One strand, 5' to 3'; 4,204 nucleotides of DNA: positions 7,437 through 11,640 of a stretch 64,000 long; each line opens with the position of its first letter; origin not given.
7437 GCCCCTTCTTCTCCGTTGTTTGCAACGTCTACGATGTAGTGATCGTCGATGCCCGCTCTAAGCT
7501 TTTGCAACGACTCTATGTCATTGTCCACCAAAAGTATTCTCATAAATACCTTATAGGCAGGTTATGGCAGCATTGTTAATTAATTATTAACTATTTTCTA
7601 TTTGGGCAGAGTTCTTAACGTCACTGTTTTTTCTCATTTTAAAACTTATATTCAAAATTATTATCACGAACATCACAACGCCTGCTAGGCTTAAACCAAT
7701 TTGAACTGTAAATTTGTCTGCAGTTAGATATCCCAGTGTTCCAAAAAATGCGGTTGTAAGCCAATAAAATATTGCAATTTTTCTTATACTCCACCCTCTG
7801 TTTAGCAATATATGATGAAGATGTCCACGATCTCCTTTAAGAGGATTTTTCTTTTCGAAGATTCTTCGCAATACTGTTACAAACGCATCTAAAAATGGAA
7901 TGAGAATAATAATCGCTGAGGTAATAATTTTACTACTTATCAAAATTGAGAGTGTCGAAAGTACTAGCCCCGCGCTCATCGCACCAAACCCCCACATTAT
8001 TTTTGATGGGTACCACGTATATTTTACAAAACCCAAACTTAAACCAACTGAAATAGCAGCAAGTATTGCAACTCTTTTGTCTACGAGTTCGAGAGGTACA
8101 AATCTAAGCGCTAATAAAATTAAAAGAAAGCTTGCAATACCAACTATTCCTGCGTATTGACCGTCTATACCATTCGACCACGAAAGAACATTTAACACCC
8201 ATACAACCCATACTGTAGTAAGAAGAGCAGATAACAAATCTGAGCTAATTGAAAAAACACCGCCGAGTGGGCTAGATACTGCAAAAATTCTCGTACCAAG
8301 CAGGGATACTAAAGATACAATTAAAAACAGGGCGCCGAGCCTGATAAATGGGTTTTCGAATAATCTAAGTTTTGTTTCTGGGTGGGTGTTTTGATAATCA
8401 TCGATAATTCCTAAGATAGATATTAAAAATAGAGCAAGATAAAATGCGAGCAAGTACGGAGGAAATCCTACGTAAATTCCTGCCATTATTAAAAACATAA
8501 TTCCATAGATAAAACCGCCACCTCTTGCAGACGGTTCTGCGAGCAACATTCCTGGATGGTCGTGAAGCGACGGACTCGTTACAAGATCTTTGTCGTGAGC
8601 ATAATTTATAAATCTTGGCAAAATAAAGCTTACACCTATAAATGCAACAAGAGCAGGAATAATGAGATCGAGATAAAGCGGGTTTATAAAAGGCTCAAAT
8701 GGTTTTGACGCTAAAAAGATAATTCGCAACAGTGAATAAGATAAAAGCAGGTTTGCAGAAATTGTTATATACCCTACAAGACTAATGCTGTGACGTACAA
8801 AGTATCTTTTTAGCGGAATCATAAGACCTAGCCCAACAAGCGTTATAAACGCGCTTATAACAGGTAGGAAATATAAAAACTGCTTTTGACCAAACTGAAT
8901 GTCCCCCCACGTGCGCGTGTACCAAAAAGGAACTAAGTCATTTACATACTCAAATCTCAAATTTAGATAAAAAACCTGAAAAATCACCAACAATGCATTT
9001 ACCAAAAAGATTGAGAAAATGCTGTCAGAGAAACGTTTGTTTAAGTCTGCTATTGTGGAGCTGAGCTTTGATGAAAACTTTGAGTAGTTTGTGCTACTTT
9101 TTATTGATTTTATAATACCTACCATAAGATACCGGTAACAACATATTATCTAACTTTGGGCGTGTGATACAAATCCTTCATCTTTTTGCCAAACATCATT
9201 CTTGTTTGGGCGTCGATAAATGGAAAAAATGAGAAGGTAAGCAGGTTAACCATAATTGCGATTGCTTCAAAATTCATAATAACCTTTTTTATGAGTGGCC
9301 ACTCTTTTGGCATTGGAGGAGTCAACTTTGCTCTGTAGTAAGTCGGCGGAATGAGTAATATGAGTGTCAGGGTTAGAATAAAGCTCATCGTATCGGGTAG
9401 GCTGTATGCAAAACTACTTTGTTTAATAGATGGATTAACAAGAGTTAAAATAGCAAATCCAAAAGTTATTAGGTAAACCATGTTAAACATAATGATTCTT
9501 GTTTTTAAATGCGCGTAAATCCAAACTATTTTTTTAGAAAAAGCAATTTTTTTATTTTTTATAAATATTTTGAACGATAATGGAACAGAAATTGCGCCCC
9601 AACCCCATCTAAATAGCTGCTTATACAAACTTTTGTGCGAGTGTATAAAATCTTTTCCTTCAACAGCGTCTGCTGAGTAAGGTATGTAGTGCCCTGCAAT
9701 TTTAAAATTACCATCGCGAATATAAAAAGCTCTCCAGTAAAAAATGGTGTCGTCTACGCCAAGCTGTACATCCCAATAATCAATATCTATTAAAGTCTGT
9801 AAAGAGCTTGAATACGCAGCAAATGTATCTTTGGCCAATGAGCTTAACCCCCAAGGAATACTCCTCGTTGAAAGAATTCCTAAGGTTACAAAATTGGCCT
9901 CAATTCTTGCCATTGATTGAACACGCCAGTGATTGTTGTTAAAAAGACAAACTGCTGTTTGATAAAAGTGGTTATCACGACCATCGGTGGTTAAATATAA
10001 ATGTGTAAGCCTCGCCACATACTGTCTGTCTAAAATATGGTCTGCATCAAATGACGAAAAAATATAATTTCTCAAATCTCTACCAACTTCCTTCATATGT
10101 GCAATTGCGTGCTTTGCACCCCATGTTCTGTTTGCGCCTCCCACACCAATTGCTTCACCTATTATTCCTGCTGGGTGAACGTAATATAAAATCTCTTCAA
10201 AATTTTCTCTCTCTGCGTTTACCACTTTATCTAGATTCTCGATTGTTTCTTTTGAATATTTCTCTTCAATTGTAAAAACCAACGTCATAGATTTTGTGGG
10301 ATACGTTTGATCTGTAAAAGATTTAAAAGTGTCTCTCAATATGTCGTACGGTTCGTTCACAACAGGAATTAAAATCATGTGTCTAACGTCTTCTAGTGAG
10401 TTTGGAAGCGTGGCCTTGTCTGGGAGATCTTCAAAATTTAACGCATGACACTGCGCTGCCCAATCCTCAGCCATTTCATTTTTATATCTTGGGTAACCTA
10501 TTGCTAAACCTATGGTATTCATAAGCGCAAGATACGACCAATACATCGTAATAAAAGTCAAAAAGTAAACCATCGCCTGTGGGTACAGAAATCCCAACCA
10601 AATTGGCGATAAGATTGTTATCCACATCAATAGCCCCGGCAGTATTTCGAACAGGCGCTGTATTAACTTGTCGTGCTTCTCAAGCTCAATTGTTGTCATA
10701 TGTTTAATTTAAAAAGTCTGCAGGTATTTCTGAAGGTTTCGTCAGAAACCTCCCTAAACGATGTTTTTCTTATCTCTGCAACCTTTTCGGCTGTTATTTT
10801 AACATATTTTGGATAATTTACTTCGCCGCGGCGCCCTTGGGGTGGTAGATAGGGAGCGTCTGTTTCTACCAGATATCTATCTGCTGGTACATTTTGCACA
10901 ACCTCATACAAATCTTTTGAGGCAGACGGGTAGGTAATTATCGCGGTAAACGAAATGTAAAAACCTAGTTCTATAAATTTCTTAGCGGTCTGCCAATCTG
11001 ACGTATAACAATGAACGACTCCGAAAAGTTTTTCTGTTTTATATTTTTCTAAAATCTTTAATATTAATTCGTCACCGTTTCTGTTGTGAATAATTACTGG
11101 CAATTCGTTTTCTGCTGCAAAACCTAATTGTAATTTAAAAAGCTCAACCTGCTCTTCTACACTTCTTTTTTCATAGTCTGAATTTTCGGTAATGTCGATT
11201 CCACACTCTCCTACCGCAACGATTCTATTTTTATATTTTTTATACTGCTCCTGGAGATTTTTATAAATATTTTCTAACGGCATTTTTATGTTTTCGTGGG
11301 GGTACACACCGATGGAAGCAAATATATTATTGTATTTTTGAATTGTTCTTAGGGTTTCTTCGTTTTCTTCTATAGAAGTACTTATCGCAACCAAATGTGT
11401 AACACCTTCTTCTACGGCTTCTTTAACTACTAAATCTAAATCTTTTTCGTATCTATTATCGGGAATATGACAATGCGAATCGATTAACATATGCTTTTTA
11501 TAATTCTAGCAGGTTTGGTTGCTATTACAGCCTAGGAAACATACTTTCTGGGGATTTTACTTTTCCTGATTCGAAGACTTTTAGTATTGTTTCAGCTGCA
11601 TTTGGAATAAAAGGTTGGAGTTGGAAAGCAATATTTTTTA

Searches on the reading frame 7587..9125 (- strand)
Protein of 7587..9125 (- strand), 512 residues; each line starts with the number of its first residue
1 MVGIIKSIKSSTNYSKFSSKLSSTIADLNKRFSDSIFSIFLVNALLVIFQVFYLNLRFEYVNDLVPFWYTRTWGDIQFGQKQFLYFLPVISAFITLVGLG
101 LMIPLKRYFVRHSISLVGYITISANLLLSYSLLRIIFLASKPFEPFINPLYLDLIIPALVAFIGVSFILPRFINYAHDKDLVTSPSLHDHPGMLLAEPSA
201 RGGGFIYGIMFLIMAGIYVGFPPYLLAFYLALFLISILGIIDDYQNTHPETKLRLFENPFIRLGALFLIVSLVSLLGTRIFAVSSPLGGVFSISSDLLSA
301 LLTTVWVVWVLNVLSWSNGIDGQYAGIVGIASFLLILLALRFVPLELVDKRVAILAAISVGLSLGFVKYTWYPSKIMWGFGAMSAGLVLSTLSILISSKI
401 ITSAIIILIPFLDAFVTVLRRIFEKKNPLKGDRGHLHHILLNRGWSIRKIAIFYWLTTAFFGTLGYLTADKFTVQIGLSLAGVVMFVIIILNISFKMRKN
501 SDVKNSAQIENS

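Call 61: search_protein_families(library=pfam, proteins=[window:7587-9125:-], max_evalue=0.00001)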
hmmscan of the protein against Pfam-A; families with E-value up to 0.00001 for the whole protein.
window:7587-9125:- (512 aa): 1 family
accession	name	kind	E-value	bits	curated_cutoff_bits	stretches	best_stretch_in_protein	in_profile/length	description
PF00953.26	Glycos_transf_4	-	1.6e-13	51.4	27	1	226-396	2-159/160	Glycosyl transferase family 4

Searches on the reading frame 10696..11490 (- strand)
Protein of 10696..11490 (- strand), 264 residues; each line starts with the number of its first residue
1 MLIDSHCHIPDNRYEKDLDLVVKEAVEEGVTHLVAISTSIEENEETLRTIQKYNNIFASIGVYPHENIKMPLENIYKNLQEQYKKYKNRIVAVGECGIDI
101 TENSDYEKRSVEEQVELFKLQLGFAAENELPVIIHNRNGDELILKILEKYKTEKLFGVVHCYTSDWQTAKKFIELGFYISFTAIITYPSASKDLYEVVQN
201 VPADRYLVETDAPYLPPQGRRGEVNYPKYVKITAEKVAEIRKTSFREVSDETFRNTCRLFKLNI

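Call 91: search_protein_families(library=pfam, proteins=[window:10696-11490:-], max_evalue=0.0001)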
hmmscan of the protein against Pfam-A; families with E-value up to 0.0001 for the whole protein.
window:10696-11490:- (264 aa): 1 family
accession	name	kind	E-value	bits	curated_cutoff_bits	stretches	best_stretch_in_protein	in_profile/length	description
PF01026.27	TatD_DNase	-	1.3e-73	248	27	1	3-261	1-253/253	TatD related DNase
